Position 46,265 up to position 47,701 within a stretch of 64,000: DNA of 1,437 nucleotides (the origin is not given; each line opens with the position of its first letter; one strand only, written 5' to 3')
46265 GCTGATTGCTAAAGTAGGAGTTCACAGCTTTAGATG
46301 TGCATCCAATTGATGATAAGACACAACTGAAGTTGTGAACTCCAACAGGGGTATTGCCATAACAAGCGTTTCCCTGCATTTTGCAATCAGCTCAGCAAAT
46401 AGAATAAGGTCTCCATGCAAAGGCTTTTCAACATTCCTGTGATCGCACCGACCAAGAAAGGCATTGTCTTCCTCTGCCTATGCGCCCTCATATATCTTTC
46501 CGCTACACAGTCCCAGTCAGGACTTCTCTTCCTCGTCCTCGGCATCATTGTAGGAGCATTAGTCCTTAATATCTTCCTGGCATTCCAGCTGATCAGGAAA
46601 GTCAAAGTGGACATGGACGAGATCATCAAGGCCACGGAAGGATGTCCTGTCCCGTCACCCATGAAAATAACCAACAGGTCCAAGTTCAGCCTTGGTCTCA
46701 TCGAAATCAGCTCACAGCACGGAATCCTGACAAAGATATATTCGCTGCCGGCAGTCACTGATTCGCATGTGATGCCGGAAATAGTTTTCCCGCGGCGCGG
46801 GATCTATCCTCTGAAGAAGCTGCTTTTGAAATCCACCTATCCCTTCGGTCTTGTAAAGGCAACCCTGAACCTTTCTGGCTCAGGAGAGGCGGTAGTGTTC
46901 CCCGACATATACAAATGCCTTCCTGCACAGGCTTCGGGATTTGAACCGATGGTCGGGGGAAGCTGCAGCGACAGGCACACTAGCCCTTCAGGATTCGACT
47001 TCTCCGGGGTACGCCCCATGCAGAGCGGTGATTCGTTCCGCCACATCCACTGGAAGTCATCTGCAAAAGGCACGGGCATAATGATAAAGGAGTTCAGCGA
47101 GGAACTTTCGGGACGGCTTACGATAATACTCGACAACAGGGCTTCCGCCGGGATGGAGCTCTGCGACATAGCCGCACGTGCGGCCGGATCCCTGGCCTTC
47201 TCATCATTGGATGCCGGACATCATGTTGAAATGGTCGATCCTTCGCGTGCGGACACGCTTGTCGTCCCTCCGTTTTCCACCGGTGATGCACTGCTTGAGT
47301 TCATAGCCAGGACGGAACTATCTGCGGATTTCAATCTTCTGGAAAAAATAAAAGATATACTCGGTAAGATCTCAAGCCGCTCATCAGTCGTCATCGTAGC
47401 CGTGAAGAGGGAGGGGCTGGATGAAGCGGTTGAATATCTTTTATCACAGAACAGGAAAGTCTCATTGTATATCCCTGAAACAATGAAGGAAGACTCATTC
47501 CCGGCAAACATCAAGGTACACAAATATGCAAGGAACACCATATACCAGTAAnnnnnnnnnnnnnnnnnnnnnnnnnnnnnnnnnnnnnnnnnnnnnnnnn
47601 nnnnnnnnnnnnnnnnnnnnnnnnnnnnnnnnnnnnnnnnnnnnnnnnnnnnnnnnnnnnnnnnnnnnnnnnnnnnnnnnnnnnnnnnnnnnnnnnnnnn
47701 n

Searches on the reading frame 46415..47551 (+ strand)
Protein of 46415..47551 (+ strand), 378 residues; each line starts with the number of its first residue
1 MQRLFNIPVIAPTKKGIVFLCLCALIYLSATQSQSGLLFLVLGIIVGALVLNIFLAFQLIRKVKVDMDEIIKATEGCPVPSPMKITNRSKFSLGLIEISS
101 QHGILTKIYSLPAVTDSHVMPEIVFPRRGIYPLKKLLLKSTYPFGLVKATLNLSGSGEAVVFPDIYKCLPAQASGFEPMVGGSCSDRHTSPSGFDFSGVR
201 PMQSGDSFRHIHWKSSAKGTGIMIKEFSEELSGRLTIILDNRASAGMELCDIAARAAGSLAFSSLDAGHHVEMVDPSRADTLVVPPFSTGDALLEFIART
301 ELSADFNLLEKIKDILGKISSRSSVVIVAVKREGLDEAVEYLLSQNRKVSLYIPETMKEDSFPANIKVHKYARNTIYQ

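Call 68: list_cluster_members(proteins=[window:46415-47551:+, window:45137-46084:+, window:47526-49622:+])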
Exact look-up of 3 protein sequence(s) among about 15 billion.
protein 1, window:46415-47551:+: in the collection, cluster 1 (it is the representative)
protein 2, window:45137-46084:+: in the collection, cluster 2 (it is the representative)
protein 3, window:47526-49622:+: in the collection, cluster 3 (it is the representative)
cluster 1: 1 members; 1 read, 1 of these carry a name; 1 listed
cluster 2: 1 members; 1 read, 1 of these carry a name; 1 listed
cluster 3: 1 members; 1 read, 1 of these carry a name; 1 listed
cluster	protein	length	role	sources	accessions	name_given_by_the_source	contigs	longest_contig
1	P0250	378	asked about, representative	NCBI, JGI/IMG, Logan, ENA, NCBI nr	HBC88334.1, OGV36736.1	MAG TPA: hypothetical protein DCZ94_15385 [Lentisphaeria bacterium] | MAG: hypothetical protein A2X48_17225 [Lentisphaerae bacterium GWF2_49_21]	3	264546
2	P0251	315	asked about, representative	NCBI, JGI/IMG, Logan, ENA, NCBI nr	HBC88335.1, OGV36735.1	MAG TPA: hypothetical protein DCZ94_15390 [Lentisphaeria bacterium] | MAG: hypothetical protein A2X48_17220 [Lentisphaerae bacterium GWF2_49_21]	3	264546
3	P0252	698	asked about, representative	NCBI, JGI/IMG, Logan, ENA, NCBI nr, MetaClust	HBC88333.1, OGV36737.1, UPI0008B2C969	MAG TPA: hypothetical protein DCZ94_15380 [Lentisphaeria bacterium] | MAG: hypothetical protein A2X48_17230 [Lentisphaerae bacterium GWF2_49_21] | status=active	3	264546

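Call 69: find_homologous_proteins(query=window:46415-47551:+, max_evalue=1e-40)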
Query window:46415-47551:+ (378 aa): 98 proteins with E <= 1e-40 among 8000 candidates.
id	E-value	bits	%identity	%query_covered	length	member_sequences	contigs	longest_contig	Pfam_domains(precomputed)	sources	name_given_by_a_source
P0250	1.8e-245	831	100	100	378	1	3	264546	PF01882.26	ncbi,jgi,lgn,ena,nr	ncbi:MAG TPA: hypothetical protein DCZ94_15385 [Lentisphaeria bacterium]|nr:MAG: hypothetical protei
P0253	1.1e-209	714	83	100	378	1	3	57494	PF01882.26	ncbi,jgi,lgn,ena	-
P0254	3.5e-206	702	83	100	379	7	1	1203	PF01882.26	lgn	-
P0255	7.1e-206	701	83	100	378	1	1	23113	PF01882.26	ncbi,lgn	-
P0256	4.7e-202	689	80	100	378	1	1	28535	PF01882.26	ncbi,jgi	-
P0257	1.1e-199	681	80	100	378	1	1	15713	PF01882.26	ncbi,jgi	ncbi:MAG: DUF58 domain-containing protein [Victivallales bacterium]|jgi:uncharacterized protein (DUF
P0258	4.2e-88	314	44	97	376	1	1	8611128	PF01882.26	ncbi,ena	-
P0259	7.1e-87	310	42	94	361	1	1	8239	PF01882.26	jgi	jgi:uncharacterized protein (DUF58 family)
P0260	4.3e-84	301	42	97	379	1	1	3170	PF01882.26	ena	-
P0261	6.2e-84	300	41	97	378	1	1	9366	PF01882.26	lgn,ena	-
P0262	2.2e-81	292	39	98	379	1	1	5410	PF01882.26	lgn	-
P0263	1.1e-79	286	41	96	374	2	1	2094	PF01882.26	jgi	-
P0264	6.0e-79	284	41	93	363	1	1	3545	PF01882.26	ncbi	-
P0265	7.4e-79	283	43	92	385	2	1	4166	PF01882.26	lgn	-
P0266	3.8e-77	278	40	91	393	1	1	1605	PF01882.26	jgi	jgi:uncharacterized protein (DUF58 family)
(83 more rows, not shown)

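Call 70: find_encoding_contigs(protein=P0253, flank=4500, max_places=2)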
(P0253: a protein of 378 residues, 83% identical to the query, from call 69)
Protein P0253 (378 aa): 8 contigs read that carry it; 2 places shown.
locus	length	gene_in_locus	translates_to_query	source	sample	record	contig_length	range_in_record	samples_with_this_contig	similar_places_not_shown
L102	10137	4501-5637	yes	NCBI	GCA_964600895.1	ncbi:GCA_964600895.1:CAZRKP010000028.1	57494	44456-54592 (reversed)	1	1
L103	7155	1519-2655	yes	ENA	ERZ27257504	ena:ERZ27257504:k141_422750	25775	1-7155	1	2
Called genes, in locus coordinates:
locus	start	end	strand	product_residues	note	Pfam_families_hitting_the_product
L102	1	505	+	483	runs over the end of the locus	PF02347:GDC-P, PF00266:Aminotran_5 (weak), PF21478:GcvP2_C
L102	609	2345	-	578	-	PF22666:Glyco_hydro_2_N2 (weak), PF02837:Glyco_hydro_2_N, PF00703:Glyco_hydro_2, PF02836:Glyco_hydro_2_C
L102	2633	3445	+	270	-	PF02311:AraC_binding, PF12833:HTH_18, PF00165:HTH_AraC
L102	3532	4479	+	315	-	PF20030:bpMoxR (weak), PF00004:AAA (weak), PF07726:AAA_3, PF07728:AAA_5, PF17863:AAA_lid_2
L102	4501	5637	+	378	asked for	PF01882:DUF58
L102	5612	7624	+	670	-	PF11992:TgpA_N, PF01841:Transglut_core, PF13559:DUF4129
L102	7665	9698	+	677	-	PF02554:CstA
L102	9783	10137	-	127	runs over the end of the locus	-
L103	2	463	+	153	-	?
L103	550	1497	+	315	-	PF20030:bpMoxR (weak), PF00004:AAA (weak), PF07726:AAA_3, PF07728:AAA_5, PF17863:AAA_lid_2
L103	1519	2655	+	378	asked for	PF01882:DUF58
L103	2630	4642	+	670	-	PF11992:TgpA_N, PF01841:Transglut_core, PF13559:DUF4129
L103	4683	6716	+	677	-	PF02554:CstA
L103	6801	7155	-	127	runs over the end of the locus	-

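Call 71: find_encoding_contigs(protein=P0255, flank=4500, max_places=2)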
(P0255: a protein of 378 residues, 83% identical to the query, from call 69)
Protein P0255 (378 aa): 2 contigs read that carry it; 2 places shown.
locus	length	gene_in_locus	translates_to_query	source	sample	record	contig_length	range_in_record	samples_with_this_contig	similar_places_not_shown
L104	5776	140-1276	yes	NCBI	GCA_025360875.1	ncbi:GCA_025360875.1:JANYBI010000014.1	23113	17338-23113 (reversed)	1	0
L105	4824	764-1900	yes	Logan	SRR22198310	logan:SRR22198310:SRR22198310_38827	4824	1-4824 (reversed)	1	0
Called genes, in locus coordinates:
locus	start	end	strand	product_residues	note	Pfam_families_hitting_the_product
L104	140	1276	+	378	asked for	PF01882:DUF58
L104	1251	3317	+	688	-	PF11992:TgpA_N, PF01841:Transglut_core, PF13559:DUF4129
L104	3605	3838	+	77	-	PF02604:PhdYeFM_antitox (weak)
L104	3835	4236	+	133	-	PF01850:PIN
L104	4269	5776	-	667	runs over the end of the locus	PF00069:Pkinase, PF07714:PK_Tyr_Ser-Thr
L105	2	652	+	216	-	?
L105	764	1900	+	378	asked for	PF01882:DUF58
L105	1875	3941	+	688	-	PF11992:TgpA_N, PF01841:Transglut_core, PF13559:DUF4129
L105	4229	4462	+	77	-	PF02604:PhdYeFM_antitox (weak)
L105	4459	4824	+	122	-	?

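Call 72: find_encoding_contigs(protein=P0256, flank=4500, max_places=2)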
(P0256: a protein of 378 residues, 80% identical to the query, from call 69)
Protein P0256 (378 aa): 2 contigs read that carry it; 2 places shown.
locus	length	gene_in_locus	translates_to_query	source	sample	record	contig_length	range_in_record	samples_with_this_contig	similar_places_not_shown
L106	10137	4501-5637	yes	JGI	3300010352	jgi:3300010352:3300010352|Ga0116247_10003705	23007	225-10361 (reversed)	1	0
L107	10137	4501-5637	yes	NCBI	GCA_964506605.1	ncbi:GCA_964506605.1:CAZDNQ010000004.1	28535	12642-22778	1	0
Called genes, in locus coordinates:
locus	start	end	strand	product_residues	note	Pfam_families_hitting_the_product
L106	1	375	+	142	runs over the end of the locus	-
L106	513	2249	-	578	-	PF22666:Glyco_hydro_2_N2 (weak), PF02837:Glyco_hydro_2_N, PF00703:Glyco_hydro_2, PF02836:Glyco_hydro_2_C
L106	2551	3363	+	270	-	PF02311:AraC_binding, PF12833:HTH_18, PF00165:HTH_AraC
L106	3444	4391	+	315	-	PF20030:bpMoxR (weak), PF00004:AAA, PF07726:AAA_3, PF07728:AAA_5, PF17863:AAA_lid_2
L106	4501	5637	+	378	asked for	PF01882:DUF58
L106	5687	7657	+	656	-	PF11992:TgpA_N, PF01841:Transglut_core, PF13559:DUF4129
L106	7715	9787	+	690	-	PF02554:CstA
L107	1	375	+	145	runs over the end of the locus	-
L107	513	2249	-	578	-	PF22666:Glyco_hydro_2_N2 (weak), PF02837:Glyco_hydro_2_N, PF00703:Glyco_hydro_2, PF02836:Glyco_hydro_2_C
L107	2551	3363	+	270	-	PF02311:AraC_binding, PF12833:HTH_18, PF00165:HTH_AraC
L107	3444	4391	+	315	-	PF20030:bpMoxR (weak), PF00004:AAA, PF07726:AAA_3, PF07728:AAA_5, PF17863:AAA_lid_2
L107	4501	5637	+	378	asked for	PF01882:DUF58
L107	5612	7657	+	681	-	PF11992:TgpA_N, PF01841:Transglut_core, PF13559:DUF4129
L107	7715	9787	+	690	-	PF02554:CstA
